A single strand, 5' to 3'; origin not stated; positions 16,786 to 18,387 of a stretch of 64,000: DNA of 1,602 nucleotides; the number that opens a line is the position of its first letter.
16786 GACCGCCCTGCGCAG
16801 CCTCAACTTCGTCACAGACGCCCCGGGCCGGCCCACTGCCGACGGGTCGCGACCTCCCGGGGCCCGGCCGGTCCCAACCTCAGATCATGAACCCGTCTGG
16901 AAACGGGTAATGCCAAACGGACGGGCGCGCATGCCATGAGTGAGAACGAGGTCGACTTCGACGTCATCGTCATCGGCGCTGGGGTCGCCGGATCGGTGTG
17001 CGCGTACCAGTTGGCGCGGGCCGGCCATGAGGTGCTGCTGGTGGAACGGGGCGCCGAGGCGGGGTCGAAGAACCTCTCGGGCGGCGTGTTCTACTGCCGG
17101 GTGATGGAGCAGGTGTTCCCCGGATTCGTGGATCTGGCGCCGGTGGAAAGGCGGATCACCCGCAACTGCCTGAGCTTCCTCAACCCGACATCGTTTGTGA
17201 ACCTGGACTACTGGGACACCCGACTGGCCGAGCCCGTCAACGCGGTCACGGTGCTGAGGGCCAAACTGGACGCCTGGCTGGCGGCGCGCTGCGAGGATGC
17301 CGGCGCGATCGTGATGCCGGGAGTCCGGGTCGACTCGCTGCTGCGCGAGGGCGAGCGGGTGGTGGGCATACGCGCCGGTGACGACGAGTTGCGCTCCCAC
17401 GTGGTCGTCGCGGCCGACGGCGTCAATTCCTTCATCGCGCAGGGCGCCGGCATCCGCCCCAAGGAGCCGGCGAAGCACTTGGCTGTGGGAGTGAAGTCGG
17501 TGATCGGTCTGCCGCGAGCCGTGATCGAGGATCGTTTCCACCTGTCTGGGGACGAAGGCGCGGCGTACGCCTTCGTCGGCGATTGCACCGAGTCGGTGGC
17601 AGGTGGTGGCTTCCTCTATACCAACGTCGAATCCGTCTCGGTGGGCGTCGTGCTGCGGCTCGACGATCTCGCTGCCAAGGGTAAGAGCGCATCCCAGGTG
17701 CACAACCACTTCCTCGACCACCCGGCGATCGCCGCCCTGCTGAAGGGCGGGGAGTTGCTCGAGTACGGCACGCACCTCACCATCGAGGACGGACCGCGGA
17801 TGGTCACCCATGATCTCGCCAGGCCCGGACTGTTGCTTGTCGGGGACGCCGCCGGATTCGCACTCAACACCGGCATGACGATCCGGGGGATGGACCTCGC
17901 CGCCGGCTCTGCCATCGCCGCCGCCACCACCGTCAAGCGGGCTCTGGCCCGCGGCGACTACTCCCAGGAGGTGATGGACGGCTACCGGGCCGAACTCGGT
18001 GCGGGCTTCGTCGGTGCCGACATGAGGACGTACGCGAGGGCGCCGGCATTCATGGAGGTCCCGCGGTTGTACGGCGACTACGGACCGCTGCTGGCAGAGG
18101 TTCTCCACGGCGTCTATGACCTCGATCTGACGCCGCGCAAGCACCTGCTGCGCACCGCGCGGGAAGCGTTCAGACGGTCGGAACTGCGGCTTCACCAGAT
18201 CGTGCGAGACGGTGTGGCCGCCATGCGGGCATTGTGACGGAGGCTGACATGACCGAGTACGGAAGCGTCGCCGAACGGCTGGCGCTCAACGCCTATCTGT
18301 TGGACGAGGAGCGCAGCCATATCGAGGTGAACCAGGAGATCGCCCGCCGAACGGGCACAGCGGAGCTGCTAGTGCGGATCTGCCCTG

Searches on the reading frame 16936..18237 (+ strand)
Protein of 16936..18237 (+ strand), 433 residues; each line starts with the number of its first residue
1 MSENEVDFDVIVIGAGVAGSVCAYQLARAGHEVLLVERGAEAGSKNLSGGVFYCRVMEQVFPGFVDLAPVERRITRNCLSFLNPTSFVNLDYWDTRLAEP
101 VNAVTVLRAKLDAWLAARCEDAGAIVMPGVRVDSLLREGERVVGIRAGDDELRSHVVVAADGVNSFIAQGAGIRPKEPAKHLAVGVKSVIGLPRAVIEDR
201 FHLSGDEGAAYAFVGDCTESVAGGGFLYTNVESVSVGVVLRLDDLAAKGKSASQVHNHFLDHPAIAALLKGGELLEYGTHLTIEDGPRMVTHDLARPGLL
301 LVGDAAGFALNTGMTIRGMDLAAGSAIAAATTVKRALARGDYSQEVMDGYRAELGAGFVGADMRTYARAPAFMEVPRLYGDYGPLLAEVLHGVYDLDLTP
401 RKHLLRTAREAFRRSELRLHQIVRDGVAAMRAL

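Call 44: list_cluster_members(proteins=[window:16936-18237:+, window:25069-26499:-, window:55186-56619:-, window:22200-23507:-, window:27287-28132:-, window:28161-28841:-, window:32363-33331:+, window:39092-39748:+, window:49369-50130:+, window:14273-15211:+])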
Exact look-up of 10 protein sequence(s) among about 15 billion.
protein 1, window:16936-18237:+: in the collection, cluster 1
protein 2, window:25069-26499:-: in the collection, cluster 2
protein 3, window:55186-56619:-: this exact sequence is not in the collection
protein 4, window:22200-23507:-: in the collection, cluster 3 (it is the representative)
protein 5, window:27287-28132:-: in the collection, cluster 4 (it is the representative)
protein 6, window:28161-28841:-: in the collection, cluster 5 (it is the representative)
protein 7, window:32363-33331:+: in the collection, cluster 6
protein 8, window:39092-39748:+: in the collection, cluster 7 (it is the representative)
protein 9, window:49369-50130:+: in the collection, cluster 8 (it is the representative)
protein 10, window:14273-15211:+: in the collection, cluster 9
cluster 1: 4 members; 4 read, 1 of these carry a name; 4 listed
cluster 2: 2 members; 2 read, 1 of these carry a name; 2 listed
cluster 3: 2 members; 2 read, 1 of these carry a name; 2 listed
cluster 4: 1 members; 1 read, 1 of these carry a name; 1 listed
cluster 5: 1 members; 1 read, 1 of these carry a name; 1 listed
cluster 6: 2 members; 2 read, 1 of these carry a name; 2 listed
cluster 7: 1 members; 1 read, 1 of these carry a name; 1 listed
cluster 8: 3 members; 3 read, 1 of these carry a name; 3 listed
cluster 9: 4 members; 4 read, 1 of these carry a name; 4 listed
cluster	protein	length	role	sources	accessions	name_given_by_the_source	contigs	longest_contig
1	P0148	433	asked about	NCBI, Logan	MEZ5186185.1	MAG: FAD-dependent oxidoreductase [Candidatus Nanopelagicales bacterium]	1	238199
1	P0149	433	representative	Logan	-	-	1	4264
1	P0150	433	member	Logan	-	-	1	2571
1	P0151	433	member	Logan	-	-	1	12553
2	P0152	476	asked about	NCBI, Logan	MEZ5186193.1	MAG: rifampin monooxygenase [Candidatus Nanopelagicales bacterium]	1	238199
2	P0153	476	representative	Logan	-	-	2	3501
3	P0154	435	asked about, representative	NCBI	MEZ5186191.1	MAG: lipase family protein [Candidatus Nanopelagicales bacterium]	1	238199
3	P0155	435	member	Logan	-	-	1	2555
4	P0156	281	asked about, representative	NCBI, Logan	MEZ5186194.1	MAG: sterol desaturase family protein [Candidatus Nanopelagicales bacterium]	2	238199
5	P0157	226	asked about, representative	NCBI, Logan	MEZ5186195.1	MAG: GntR family transcriptional regulator [Candidatus Nanopelagicales bacterium]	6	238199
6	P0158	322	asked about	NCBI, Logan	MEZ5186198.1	MAG: NAD(P)-dependent alcohol dehydrogenase [Candidatus Nanopelagicales bacterium]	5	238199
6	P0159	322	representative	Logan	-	-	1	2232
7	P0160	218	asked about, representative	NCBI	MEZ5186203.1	MAG: DUF4389 domain-containing protein [Candidatus Nanopelagicales bacterium]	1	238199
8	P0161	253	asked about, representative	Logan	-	-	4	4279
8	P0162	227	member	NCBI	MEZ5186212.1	MAG: hypothetical protein R2720_10740 [Candidatus Nanopelagicales bacterium]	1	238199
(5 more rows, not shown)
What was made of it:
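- Checked: It is named NAD(P)-dependent alcohol dehydrogenase, MEZ5186198.1 (call 44).
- The source is a metagenome-assembled genome (call 44).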

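Call 57: search_protein_families(library=pfam, max_evalue=0.001, proteins=[window:16936-18237:+])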
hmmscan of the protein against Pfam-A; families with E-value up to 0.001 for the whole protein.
window:16936-18237:+ (433 aa): 13 families
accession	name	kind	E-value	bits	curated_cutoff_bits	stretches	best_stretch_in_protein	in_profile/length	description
PF01266.30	DAO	-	7.9e-16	58.9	27.9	1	9-52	1-46/353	FAD dependent oxidoreductase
PF01494.25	FAD_binding_3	-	1.6e-12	47.8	22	1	8-189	2-185/349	FAD binding domain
PF03486.20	HI0933_like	-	5e-12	46.2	50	1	8-277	1-222/244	HI0933-like protein Rossmann domain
PF00890.30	FAD_binding_2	-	2.4e-10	40.7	20.4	1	9-47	1-40/414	FAD binding domain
PF12831.13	FAD_oxidored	-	4.9e-09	36.4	27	1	9-155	1-138/416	FAD dependent oxidoreductase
PF13450.12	NAD_binding_8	-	2.8e-08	34.4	21.9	1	12-43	1-32/68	NAD(P)-binding Rossmann-like domain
PF07992.20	Pyr_redox_2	-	5.9e-07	29.6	26.1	1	8-42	1-31/291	Pyridine nucleotide-disulphide oxidoreductase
PF01134.28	GIDA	-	2.6e-06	27.2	22.1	1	9-37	1-29/391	Glucose inhibited division protein A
PF05834.18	Lycopene_cycl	-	5.5e-06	26.1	23.4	1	9-201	1-167/380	Lycopene cyclase protein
PF01946.23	Thi4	-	7.9e-06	25.7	26.2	1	6-56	16-67/235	Thi4 family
PF21162.3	ETFQO_UQ-bd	-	1.4e-05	26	27.7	1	218-279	30-93/96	ETF-QO, ubiquinone-binding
PF02558.23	ApbA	-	1.6e-05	25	22.2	1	10-42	1-33/150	Ketopantoate reductase PanE/ApbA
PF00070.33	Pyr_redox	-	0.00055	20.8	22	1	10-42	2-34/82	Pyridine nucleotide-disulphide oxidoreductase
